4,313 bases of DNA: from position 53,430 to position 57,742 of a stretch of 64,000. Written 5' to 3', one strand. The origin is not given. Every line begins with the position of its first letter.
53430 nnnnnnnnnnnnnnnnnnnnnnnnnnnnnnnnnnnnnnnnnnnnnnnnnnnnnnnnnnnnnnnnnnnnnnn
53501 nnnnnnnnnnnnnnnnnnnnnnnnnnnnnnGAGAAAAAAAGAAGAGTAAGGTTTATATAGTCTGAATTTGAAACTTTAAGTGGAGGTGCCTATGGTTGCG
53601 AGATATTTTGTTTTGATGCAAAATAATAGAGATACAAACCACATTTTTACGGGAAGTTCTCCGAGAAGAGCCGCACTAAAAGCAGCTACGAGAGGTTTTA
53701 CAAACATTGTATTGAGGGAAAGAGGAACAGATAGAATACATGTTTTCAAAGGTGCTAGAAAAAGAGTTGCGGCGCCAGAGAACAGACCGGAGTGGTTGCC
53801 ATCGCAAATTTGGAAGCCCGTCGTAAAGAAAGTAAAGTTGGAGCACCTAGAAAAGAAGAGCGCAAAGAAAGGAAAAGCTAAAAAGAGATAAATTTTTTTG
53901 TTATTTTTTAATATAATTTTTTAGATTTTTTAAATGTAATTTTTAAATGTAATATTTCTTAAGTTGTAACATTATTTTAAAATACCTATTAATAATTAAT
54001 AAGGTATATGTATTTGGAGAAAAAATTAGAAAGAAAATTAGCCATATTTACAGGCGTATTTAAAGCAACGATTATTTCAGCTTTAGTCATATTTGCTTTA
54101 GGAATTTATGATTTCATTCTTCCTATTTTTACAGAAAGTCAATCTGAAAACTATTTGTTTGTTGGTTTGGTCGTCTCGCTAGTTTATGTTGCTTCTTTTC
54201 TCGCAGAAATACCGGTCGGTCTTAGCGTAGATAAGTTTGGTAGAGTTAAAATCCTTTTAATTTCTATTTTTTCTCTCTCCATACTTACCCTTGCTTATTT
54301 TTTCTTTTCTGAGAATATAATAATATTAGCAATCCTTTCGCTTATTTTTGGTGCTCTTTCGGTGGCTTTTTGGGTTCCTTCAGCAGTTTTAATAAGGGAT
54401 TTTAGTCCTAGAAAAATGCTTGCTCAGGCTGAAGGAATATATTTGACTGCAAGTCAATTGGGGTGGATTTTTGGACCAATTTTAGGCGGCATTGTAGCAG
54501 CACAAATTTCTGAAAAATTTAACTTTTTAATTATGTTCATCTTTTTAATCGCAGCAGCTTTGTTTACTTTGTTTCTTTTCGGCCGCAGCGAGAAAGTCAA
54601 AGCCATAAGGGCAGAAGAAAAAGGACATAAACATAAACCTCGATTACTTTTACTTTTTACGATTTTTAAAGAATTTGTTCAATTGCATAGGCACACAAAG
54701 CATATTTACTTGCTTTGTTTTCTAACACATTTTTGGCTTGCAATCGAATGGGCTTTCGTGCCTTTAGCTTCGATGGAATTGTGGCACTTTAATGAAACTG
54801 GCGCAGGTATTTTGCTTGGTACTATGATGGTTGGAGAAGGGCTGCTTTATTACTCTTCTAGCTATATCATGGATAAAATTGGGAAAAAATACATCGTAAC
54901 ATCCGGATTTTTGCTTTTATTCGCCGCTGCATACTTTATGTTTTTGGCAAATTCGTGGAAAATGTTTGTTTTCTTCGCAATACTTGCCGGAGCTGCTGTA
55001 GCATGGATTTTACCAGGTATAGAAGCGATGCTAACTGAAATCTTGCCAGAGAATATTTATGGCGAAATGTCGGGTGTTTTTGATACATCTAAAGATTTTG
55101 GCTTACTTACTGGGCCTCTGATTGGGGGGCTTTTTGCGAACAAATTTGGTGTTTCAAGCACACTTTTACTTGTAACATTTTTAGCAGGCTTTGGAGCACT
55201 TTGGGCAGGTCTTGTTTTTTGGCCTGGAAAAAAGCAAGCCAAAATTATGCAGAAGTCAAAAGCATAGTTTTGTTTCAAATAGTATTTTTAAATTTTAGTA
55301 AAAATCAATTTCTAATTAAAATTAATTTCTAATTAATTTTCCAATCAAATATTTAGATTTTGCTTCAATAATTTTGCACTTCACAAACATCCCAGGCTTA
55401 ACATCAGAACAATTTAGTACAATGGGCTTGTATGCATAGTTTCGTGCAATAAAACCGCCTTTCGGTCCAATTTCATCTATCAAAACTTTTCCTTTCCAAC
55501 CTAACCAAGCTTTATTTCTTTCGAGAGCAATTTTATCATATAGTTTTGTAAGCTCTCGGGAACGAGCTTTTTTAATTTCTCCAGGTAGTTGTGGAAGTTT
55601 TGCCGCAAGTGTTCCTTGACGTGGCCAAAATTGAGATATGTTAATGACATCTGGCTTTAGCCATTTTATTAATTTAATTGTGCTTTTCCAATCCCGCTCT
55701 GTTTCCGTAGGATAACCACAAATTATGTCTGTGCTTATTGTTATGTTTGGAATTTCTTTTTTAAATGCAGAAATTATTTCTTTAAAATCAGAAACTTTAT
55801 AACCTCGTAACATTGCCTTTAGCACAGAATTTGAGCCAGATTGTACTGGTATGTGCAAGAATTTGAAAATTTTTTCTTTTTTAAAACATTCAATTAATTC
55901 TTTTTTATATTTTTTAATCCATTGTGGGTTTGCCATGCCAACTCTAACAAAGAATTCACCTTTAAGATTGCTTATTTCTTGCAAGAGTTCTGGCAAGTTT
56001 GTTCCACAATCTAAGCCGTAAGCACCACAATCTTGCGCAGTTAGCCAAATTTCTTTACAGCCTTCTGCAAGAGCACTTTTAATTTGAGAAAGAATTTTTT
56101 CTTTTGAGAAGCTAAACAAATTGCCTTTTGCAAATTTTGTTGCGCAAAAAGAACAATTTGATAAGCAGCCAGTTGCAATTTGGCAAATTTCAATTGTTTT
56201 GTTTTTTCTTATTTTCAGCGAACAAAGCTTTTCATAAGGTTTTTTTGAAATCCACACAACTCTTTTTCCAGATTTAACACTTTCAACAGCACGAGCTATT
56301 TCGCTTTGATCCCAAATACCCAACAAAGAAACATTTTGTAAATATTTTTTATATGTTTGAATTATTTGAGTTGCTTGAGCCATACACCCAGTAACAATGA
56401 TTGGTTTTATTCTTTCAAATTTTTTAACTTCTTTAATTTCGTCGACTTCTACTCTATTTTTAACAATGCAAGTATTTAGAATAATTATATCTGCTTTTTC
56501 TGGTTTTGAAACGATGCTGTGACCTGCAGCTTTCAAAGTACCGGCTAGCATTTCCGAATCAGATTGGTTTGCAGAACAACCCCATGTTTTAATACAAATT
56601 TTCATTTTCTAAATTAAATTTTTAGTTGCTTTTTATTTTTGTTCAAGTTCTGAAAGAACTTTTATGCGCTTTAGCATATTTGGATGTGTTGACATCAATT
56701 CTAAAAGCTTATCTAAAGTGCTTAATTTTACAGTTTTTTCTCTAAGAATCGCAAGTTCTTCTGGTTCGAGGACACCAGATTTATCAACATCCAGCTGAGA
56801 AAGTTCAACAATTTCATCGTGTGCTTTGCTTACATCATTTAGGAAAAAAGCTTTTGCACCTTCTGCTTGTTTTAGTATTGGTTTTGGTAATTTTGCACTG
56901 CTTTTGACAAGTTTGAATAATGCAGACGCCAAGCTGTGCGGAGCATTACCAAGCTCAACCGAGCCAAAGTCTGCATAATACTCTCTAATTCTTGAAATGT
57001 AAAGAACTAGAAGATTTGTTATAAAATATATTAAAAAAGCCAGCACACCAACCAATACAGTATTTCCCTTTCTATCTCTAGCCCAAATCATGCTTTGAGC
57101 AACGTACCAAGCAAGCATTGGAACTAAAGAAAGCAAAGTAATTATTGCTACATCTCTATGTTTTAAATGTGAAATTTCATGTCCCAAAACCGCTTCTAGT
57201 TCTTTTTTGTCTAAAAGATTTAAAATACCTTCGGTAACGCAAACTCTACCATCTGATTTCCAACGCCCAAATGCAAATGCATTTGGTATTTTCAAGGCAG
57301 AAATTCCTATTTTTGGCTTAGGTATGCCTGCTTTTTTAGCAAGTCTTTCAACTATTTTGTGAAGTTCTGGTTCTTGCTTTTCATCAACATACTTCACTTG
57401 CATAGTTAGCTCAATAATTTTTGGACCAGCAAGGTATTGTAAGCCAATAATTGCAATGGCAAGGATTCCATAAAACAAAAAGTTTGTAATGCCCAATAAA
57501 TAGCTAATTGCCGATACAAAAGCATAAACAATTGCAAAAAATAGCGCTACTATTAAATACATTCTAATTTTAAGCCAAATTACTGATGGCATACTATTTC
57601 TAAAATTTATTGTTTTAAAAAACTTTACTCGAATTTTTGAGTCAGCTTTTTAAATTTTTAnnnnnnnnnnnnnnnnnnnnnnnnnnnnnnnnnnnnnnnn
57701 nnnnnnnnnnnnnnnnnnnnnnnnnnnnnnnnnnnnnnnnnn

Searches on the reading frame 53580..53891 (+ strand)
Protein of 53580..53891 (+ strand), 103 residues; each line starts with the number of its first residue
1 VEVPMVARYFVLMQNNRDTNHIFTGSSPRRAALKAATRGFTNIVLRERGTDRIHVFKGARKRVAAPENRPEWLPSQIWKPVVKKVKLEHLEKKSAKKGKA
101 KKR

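Call 10: search_protein_families(library=pfam, proteins=[window:53580-53891:+], max_evalue=0.01)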
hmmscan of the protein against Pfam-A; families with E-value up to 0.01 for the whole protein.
window:53580-53891:+ (103 aa): 1 family
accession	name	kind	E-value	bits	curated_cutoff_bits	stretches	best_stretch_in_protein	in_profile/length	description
PF05854.16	MC1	-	8.2e-28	97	23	1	8-91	3-96/96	Non-histone chromosomal protein MC1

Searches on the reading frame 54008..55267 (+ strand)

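Call 13: search_protein_families(library=pfam, proteins=[window:54008-55267:+], max_evalue=0.001)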
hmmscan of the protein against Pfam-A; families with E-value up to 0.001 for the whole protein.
window:54008-55267:+ (419 aa): 4 families
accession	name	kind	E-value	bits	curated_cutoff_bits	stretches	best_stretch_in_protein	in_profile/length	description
PF07690.21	MFS_1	-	9.3e-47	160.1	33.4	2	22-240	3-213/347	Major Facilitator Superfamily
PF00083.30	Sugar_tr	-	5.9e-11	42.3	22.3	2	264-406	46-192/452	Sugar (and other) transporter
PF12832.13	MFS_1_like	-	1.5e-07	31.2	25.2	1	22-174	219-372/373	MFS_1 like family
PF05977.19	MFS_3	-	7.9e-07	28.3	27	1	245-390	235-380/524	Transmembrane secretion effector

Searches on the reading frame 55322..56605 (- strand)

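Call 13: search_protein_families(library=pfam, proteins=[window:55322-56605:-], max_evalue=0.001)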
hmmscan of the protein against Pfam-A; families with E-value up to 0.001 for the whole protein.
window:55322-56605:- (427 aa): 3 families
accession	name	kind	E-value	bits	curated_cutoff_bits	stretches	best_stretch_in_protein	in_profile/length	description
PF00919.26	UPF0004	-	3e-22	78.9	27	1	2-80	1-83/98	Uncharacterized protein family UPF0004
PF04055.27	Radical_SAM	-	1.2e-18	68.3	29.5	1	143-313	3-166/166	Radical SAM superfamily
PF01938.26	TRAM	-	4.5e-08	33.3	21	1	374-425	10-61/61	TRAM domain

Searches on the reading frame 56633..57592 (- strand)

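Call 13: search_protein_families(library=pfam, proteins=[window:56633-57592:-], max_evalue=0.001)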
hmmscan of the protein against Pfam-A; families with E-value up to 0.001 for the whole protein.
window:56633-57592:- (319 aa): 2 families
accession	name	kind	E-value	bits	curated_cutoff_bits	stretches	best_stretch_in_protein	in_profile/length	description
PF01435.24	Peptidase_M48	-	6e-43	147.3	20.3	1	72-316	2-185/186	Peptidase family M48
PF05569.17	Peptidase_M56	-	3.6e-08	33.4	31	1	35-163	98-224/296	BlaR1 peptidase M56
